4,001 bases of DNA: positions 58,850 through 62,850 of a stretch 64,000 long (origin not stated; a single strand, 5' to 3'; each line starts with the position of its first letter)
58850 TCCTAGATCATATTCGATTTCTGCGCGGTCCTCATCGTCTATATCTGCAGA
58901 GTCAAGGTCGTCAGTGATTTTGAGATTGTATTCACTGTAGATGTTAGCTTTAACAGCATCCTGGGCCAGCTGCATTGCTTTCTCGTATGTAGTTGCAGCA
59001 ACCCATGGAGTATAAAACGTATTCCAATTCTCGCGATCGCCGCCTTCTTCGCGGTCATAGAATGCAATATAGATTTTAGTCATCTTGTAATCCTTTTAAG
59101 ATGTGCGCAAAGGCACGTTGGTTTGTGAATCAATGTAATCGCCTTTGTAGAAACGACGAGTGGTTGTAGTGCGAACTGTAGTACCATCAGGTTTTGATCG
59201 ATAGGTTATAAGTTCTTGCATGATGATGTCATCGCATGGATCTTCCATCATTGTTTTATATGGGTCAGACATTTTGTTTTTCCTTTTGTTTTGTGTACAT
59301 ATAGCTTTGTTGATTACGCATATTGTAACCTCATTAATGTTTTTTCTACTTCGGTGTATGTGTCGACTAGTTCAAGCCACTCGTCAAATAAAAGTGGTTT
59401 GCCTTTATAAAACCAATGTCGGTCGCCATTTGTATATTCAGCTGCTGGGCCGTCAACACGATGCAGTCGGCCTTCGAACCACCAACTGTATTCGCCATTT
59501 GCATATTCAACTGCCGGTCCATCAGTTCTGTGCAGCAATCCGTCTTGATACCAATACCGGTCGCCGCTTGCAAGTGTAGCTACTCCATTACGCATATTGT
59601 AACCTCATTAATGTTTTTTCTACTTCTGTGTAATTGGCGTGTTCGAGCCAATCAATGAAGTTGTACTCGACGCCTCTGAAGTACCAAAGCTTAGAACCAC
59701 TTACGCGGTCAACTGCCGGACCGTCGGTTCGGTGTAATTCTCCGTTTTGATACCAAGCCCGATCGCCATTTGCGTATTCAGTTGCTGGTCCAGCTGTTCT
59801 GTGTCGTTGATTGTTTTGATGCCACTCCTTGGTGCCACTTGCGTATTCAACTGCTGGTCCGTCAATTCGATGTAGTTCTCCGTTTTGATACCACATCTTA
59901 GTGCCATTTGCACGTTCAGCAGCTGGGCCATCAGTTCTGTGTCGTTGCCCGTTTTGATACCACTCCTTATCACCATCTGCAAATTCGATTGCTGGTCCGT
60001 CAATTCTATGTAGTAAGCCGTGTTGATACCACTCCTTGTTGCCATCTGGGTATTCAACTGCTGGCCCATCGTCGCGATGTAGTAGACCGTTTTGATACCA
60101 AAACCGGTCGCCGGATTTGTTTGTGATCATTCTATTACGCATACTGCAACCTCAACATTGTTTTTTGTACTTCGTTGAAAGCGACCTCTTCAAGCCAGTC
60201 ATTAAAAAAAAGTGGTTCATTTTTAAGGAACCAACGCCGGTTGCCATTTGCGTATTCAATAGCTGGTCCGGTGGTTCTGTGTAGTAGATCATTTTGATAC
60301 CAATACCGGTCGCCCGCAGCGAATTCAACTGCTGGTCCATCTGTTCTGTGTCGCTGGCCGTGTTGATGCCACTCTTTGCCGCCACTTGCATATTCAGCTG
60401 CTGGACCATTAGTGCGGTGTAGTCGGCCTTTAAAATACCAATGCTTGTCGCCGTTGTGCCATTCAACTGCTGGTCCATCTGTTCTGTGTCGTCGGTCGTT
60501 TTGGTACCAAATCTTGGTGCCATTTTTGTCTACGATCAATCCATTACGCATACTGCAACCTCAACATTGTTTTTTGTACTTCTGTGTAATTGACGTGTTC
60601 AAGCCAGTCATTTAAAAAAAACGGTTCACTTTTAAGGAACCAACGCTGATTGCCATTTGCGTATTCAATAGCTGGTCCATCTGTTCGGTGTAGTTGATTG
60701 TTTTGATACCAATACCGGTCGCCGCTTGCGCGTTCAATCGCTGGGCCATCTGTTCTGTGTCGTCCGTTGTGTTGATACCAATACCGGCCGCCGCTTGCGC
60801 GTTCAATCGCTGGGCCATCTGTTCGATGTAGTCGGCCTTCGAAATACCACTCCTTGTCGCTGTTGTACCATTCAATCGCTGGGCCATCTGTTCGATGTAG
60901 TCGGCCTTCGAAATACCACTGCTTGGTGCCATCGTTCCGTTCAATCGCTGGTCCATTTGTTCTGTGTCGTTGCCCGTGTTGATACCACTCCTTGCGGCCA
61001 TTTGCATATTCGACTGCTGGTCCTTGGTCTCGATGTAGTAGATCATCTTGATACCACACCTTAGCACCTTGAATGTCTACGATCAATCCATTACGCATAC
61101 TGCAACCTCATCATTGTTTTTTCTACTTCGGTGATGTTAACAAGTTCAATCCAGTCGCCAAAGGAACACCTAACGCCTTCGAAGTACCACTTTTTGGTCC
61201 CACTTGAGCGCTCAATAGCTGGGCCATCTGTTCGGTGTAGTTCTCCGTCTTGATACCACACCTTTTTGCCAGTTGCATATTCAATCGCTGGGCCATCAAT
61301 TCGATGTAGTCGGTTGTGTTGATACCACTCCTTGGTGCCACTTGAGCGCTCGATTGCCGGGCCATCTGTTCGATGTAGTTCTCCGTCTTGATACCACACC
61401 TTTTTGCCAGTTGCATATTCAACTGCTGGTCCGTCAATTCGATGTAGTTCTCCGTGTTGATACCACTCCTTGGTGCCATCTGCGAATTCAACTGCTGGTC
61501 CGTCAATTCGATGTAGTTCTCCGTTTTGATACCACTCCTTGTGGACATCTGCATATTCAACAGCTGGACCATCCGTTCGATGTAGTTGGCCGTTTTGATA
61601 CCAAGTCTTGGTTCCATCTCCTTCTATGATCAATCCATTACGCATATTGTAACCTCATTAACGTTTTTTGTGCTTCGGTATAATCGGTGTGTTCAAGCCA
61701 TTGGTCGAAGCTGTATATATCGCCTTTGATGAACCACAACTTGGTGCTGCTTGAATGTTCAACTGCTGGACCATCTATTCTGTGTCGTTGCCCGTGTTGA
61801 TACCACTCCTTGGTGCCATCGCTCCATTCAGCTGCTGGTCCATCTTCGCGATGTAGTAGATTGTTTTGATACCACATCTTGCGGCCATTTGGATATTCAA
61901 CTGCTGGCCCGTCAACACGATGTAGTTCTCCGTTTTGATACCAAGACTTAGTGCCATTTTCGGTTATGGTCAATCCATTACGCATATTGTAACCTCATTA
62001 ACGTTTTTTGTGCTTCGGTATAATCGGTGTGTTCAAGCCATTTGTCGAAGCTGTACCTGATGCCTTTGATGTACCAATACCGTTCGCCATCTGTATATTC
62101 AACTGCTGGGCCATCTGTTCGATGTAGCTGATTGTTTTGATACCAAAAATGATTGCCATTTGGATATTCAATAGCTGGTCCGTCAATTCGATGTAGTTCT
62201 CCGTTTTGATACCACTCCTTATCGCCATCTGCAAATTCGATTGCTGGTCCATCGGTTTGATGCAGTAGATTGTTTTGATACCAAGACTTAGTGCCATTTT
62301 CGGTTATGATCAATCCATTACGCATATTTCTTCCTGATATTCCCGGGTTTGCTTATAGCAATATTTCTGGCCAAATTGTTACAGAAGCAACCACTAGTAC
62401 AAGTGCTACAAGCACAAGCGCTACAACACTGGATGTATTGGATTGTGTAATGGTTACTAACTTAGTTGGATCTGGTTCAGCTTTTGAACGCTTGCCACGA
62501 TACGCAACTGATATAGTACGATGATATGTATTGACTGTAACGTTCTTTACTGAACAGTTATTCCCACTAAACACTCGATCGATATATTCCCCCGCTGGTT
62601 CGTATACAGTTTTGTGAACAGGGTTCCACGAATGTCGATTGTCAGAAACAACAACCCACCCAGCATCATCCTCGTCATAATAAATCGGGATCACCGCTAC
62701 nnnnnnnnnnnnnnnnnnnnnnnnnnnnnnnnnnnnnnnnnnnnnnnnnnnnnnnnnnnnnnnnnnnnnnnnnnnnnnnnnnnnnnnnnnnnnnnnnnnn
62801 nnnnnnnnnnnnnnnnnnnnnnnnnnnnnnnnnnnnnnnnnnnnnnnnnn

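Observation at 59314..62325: Seven tandem, frame-overlapping MORN-variant (YwqK-like) repeat genes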

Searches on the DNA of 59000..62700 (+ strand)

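Call 6: search_dna_similar(query=window:59000-62700:+, collection=phages, mode=near)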
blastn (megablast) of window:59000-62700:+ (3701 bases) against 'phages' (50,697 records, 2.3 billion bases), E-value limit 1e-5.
No match.

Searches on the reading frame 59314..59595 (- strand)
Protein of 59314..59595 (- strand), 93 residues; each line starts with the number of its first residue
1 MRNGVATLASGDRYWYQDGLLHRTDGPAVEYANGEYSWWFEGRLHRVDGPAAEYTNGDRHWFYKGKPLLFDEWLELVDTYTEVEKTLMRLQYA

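Call 4: search_protein_families(library=pfam, proteins=[window:59314-59595:-], max_evalue=1)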
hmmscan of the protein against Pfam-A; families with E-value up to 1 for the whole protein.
window:59314-59595:- (93 aa): 1 family
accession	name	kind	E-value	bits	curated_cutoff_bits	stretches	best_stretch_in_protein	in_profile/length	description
PF20530.3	DUF6745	-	2.3e-05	24.2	27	1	42-81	64-102/206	Domain of unknown function (DUF6745)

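Call 5: search_protein_families(library=phrogs, proteins=[window:59314-59595:-], max_evalue=0.01)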
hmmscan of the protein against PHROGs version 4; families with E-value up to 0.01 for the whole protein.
window:59314-59595:- (93 aa): 0 families

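Call 7: search_protein_families(library=ncbifam, proteins=[window:59314-59595:-], max_evalue=1)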
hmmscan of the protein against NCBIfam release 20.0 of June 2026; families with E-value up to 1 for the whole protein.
window:59314-59595:- (93 aa): 0 families

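Call 58: search_protein_families(library=padloc, proteins=[window:59314-59595:-], max_evalue=0.01)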
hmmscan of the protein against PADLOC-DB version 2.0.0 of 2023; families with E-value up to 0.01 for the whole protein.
window:59314-59595:- (93 aa): 0 families

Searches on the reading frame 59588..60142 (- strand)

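Call 4: search_protein_families(library=pfam, proteins=[window:59588-60142:-], max_evalue=1)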
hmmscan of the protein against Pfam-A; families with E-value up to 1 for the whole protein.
window:59588-60142:- (184 aa): 5 families
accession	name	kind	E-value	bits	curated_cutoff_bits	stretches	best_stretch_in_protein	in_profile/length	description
PF20530.3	DUF6745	-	3.7e-09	36.6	27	1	17-35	62-80/206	Domain of unknown function (DUF6745)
PF25196.1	DPC4_C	-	0.0036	17.9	26.3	0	107-130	4-27/30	Diatom pyrenoid component 4 C-terminal motif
PF07202.18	Tcp10_C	-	0.0043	17.1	36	0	29-38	7-16/35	T-complex protein 10 C-terminus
PF16458.10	Beta-prism_lec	-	0.096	13.3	25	0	56-87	91-122/131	Beta-prism lectin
PF07661.19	MORN_2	-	0.73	10.7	29.6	0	82-91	6-15/22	MORN repeat variant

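Call 5: search_protein_families(library=phrogs, proteins=[window:59588-60142:-], max_evalue=0.01)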
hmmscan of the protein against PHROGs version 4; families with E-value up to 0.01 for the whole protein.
window:59588-60142:- (184 aa): 0 families

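Call 7: search_protein_families(library=ncbifam, proteins=[window:59588-60142:-], max_evalue=1)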
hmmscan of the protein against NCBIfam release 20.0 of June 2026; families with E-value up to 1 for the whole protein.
window:59588-60142:- (184 aa): 1 family
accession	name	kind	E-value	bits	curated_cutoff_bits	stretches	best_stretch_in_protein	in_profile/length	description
NF008518.1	PRK11443.1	equivalog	0.0012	18.8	124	1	79-136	27-83/124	lipoprotein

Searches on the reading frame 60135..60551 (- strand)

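Call 4: search_protein_families(library=pfam, proteins=[window:60135-60551:-], max_evalue=1)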
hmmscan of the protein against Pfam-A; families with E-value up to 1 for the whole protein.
window:60135-60551:- (138 aa): 2 families
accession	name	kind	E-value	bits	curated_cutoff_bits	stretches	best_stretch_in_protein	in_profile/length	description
PF20530.3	DUF6745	-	0.00011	22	27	0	40-57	62-79/206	Domain of unknown function (DUF6745)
PF08021.17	FAD_binding_9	-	0.4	11.3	23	0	44-58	91-105/120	Siderophore-interacting FAD-binding domain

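Call 5: search_protein_families(library=phrogs, proteins=[window:60135-60551:-], max_evalue=0.01)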
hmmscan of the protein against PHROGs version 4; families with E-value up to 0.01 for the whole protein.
window:60135-60551:- (138 aa): 0 families

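Call 7: search_protein_families(library=ncbifam, proteins=[window:60135-60551:-], max_evalue=1)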
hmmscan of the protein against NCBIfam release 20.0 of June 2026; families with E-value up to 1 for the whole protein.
window:60135-60551:- (138 aa): 0 families

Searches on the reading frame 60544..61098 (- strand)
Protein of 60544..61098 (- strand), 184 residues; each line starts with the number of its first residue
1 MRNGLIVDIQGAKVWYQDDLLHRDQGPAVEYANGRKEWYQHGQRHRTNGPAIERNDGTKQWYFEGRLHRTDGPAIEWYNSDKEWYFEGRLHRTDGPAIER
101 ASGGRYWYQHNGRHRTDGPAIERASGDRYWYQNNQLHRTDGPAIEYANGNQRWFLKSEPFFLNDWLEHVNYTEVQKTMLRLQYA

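Call 4: search_protein_families(library=pfam, proteins=[window:60544-61098:-], max_evalue=1)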
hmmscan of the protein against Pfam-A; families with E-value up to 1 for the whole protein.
window:60544-61098:- (184 aa): 4 families
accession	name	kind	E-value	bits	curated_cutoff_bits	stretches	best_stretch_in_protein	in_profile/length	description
PF20530.3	DUF6745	-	8.1e-06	25.7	27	0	133-158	63-88/206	Domain of unknown function (DUF6745)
PF19135.5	DUF5818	-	0.026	14.5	27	0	87-107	1-22/57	Protein of unknown function (DUF5818)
PF11061.14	Tsr0524-like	-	0.035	14.4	25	0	51-65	44-58/61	Cytochrome b6f, subunit Tsr0524-like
PF08365.16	IGF2_C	-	0.19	12.3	27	0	38-54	8-24/55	Insulin-like growth factor II E-peptide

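Call 5: search_protein_families(library=phrogs, proteins=[window:60544-61098:-], max_evalue=0.01)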
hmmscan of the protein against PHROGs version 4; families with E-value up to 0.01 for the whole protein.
window:60544-61098:- (184 aa): 0 families

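Call 7: search_protein_families(library=ncbifam, proteins=[window:60544-61098:-], max_evalue=1)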
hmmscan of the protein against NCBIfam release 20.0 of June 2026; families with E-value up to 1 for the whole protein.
window:60544-61098:- (184 aa): 2 families
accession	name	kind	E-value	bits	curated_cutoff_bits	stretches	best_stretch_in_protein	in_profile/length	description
NF008518.1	PRK11443.1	equivalog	0.042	13.8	124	1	33-70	27-64/124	lipoprotein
NF050003.1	PetP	equivalog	0.051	13.7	65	0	49-65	42-58/60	cytochrome b6f subunit PetP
